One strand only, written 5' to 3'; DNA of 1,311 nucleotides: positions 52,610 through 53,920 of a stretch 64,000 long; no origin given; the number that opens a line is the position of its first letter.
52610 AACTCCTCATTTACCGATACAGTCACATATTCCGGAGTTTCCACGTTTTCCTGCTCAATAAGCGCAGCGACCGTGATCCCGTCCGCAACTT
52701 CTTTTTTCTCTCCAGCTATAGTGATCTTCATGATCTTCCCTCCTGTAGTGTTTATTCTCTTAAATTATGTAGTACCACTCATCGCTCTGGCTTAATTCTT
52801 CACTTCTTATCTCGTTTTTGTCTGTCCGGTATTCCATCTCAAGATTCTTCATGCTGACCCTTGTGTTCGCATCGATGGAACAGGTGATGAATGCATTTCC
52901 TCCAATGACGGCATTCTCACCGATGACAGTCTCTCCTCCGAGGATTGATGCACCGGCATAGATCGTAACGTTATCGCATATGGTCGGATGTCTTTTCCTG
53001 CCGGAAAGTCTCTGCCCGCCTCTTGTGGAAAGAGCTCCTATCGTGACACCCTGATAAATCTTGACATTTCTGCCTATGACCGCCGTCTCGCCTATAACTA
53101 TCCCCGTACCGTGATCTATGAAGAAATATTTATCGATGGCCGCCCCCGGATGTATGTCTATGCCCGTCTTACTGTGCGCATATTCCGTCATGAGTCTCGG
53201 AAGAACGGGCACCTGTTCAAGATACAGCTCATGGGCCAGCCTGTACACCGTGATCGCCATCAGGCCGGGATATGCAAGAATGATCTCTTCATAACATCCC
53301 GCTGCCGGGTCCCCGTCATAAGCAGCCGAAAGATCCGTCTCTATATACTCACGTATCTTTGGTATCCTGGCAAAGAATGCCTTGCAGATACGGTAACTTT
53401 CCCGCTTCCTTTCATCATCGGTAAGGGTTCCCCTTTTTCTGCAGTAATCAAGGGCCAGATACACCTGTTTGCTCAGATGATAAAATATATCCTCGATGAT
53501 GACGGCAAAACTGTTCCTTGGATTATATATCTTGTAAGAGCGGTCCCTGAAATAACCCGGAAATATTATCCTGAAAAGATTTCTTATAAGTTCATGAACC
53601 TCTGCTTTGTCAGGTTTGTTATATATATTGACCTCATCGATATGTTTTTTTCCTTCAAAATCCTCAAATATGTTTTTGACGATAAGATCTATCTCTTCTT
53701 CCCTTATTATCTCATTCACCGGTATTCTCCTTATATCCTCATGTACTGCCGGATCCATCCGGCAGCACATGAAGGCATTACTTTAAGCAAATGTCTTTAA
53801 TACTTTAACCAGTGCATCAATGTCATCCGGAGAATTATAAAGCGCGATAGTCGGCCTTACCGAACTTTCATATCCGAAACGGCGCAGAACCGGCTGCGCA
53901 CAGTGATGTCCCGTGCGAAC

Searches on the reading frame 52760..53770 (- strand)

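Call 11: search_protein_families(library=pfam, proteins=[window:52760-53770:-])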
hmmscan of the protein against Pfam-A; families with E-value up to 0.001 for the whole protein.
window:52760-53770:- (336 aa): 2 families
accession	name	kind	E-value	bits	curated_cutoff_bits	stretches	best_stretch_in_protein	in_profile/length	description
PF00132.30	Hexapep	-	5e-09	35.9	27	2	261-296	1-35/36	Bacterial transferase hexapeptide (six repeats)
PF06426.19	SATase_N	-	0.00066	20.4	21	0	127-173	57-103/105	Serine acetyltransferase, N-terminal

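Call 15: search_protein_families(library=ncbifam, proteins=[window:52760-53770:-])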
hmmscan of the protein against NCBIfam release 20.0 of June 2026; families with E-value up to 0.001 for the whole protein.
window:52760-53770:- (336 aa): 12 families
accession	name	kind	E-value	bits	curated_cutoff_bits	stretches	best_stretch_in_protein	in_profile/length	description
TIGR01172.1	cysE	equivalog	2.7e-48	164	210.65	1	143-304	1-155/162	serine O-acetyltransferase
NF041874.1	EPS_EpsC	equivalog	5.2e-44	149.9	150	1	144-302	2-153/168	serine O-acetyltransferase EpsC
NF008349.0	PRK11132.1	equivalog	1.9e-28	99.4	397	1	132-305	70-236/273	serine O-acetyltransferase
TIGR04016.1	WcaB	equivalog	5e-11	42.4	194.65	1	180-305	21-135/146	colanic acid biosynthesis acetyltransferase WcaB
NF007564.0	PRK10191.1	equivalog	1.2e-10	41.1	196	1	180-305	37-151/162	colanic acid biosynthesis acetyltransferase WcaB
NF008808.1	PRK11830.1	equivalog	1.3e-06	28.1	204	1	209-304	101-187/243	2,3,4,5-tetrahydropyridine-2,6-dicarboxylate N-succinyltransferase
NF002060.0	PRK00892.1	subfamily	1.4e-06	27.7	207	1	195-294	93-187/345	UDP-3-O-(3-hydroxymyristoyl)glucosamine N-acyltransferase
TIGR01853.1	lipid_A_lpxD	equivalog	9.7e-05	21.4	242.5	1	205-294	94-178/325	UDP-3-O-(3-hydroxymyristoyl)glucosamine N-acyltransferase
TIGR03570.1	NeuD_NnaD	subfamily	0.00021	21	160.8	0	206-298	90-171/202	NeuD/PglB/VioB family sugar acetyltransferase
NF003657.0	PRK05289.1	equivalog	0.00024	20.3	226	0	205-246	5-44/264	acyl-ACP--UDP-N-acetylglucosamine O-acyltransferase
TIGR03532.1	DapD_Ac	equivalog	0.00025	20.8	231.75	1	206-306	113-204/231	2,3,4,5-tetrahydropyridine-2,6-dicarboxylate N-acetyltransferase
NF058585.1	HptprglPActTf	PfamEq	0.00092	18.8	300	0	263-324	108-168/172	heptaprenylglyceryl phosphate O-acetyltransferase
